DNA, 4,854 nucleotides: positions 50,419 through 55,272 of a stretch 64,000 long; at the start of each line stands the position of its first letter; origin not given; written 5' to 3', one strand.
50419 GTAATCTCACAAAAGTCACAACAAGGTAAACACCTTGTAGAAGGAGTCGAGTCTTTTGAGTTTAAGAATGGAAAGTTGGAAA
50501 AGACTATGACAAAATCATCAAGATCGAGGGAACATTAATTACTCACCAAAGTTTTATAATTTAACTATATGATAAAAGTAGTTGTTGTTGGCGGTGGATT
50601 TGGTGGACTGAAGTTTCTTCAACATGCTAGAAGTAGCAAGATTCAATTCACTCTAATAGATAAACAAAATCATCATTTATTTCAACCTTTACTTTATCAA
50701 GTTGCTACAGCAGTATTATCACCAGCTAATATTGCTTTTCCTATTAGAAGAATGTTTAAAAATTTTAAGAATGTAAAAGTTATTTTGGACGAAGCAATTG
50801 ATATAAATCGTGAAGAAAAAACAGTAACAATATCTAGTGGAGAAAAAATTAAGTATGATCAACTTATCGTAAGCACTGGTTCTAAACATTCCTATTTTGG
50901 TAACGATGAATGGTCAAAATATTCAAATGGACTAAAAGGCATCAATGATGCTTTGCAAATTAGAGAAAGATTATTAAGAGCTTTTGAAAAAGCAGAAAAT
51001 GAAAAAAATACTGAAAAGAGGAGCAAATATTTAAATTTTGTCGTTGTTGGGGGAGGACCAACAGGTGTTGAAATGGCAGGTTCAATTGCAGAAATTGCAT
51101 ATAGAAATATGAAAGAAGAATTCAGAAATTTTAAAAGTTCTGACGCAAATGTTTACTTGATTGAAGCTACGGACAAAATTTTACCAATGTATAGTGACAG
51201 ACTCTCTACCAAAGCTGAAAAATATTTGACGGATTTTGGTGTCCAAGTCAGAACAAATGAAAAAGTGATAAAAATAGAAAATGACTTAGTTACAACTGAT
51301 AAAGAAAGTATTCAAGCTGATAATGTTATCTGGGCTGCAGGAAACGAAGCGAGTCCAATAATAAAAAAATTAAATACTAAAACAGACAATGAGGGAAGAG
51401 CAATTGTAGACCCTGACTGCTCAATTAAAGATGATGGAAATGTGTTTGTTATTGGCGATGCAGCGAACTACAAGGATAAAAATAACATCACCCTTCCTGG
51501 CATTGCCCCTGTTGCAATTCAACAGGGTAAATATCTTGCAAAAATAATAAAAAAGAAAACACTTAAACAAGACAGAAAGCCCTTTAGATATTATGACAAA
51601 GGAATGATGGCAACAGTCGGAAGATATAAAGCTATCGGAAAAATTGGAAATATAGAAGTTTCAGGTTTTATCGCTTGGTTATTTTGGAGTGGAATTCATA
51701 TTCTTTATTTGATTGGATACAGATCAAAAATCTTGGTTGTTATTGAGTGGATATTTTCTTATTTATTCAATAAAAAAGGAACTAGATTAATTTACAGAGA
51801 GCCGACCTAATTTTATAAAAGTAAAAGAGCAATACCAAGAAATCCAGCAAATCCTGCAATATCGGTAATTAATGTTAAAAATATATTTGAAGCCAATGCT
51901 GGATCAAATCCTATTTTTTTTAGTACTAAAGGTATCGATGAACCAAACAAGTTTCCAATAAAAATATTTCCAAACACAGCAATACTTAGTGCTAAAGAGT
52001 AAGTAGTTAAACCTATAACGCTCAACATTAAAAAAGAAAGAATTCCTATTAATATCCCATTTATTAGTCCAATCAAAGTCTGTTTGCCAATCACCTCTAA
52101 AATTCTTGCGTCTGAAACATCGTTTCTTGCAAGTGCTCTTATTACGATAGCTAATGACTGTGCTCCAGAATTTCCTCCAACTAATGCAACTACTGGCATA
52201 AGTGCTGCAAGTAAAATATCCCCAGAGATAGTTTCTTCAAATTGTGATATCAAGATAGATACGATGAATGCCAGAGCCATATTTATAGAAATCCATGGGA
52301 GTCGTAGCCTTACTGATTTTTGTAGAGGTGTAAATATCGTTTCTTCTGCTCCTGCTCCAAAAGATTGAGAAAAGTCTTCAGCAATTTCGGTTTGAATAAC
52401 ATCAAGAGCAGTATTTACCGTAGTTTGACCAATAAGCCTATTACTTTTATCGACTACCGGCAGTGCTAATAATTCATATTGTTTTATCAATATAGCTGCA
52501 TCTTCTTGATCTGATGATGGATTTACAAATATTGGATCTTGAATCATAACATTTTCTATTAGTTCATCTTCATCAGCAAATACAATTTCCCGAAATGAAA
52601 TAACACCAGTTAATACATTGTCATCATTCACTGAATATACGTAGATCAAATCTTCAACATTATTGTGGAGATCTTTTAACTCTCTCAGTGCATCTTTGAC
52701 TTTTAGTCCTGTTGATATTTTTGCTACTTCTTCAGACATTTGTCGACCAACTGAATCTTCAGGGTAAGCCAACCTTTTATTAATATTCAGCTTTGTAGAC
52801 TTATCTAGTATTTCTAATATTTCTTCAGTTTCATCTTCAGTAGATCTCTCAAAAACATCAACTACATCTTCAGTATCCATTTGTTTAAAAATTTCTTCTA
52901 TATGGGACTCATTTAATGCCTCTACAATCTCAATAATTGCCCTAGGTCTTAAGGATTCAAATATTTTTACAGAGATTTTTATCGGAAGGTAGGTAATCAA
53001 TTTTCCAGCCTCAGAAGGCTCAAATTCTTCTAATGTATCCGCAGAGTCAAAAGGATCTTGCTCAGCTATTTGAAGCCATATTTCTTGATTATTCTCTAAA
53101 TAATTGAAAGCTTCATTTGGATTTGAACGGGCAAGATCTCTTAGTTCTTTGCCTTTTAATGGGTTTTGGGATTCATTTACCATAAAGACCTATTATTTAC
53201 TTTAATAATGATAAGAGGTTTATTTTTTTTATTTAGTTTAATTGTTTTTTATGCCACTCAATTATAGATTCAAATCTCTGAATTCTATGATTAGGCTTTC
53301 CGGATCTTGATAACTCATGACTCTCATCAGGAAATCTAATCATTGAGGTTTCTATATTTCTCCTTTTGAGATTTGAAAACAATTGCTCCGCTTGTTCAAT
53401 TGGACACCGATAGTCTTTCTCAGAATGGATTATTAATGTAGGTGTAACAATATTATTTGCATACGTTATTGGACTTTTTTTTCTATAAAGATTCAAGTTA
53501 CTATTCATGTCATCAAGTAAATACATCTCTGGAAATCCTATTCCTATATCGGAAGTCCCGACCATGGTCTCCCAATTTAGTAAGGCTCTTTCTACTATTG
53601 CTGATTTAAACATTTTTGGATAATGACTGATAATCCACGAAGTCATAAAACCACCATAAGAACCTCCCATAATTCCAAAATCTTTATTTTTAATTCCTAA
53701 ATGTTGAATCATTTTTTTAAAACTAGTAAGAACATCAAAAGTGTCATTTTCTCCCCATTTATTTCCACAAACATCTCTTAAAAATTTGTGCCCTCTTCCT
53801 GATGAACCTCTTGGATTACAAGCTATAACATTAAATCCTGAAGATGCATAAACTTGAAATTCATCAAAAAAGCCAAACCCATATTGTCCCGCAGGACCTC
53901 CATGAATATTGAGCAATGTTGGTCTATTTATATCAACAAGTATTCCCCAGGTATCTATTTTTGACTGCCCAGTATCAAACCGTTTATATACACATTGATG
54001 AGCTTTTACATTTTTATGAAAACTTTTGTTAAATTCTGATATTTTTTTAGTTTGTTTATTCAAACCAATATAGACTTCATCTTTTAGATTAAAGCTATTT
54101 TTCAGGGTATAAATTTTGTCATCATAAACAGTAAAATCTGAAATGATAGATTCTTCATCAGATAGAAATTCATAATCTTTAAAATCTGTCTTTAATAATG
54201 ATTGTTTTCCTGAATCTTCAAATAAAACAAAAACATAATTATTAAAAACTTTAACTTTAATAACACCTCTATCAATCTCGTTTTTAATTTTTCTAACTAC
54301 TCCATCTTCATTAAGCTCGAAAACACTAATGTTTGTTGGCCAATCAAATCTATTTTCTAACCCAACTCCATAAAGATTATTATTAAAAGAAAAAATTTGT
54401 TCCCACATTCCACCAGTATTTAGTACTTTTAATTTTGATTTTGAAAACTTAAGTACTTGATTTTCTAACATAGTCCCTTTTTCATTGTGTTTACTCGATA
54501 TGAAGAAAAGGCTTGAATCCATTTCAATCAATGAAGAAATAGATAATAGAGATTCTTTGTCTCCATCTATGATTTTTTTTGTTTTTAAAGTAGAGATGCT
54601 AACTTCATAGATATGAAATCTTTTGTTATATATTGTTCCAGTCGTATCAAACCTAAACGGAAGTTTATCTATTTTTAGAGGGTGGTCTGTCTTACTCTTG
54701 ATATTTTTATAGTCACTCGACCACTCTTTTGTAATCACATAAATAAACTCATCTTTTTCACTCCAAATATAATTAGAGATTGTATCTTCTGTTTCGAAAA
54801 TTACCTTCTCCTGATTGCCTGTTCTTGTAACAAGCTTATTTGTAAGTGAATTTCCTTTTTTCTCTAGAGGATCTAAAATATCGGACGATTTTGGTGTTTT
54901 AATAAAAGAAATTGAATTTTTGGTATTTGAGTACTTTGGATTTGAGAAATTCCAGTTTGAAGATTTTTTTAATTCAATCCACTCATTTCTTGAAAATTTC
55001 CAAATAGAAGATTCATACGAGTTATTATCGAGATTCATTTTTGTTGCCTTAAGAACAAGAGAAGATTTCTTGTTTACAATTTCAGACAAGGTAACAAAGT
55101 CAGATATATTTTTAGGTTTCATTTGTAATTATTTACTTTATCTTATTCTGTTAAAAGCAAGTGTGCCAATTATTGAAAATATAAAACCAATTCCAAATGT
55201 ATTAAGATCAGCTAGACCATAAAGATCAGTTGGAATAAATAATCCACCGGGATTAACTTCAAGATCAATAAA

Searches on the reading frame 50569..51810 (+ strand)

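Call 59: search_protein_families(library=pfam, proteins=[window:50569-51810:+], max_evalue=0.00001)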
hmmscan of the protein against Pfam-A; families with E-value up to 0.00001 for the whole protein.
window:50569-51810:+ (413 aa): 5 families
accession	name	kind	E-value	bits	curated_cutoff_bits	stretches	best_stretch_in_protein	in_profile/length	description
PF07992.20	Pyr_redox_2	-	5.7e-52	177.4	26.1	1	3-320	2-291/291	Pyridine nucleotide-disulphide oxidoreductase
PF00070.33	Pyr_redox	-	4e-15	56.5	22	1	157-239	2-69/82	Pyridine nucleotide-disulphide oxidoreductase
PF13738.12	Pyr_redox_3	-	6e-10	39.3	30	1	216-296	87-171/305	Pyridine nucleotide-disulphide oxidoreductase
PF13454.12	NAD_binding_9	-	2.5e-06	28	21.8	0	64-105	111-154/155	FAD-NAD(P)-binding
PF22366.1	NDH2_C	-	2.8e-06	27.8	27.7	1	344-401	2-60/62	NDH2 C-terminal domain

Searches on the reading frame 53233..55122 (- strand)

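Call 59: search_protein_families(library=pfam, proteins=[window:53233-55122:-], max_evalue=0.00001)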
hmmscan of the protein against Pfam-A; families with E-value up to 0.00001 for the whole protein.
window:53233-55122:- (629 aa): 4 families
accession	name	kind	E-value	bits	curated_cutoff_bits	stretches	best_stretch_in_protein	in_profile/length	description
PF00326.27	Peptidase_S9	-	2.1e-46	158.5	22.6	1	418-629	3-211/213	Prolyl oligopeptidase family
PF00561.26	Abhydrolase_1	-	7.6e-09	36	25.8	1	401-513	1-102/245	alpha/beta hydrolase fold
PF20434.5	BD-FAE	-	2e-07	31.2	26.8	1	532-585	161-215/215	BD-FAE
PF12146.15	Hydrolase_4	-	6.9e-06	26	27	0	555-603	187-233/239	Serine aminopeptidase, S33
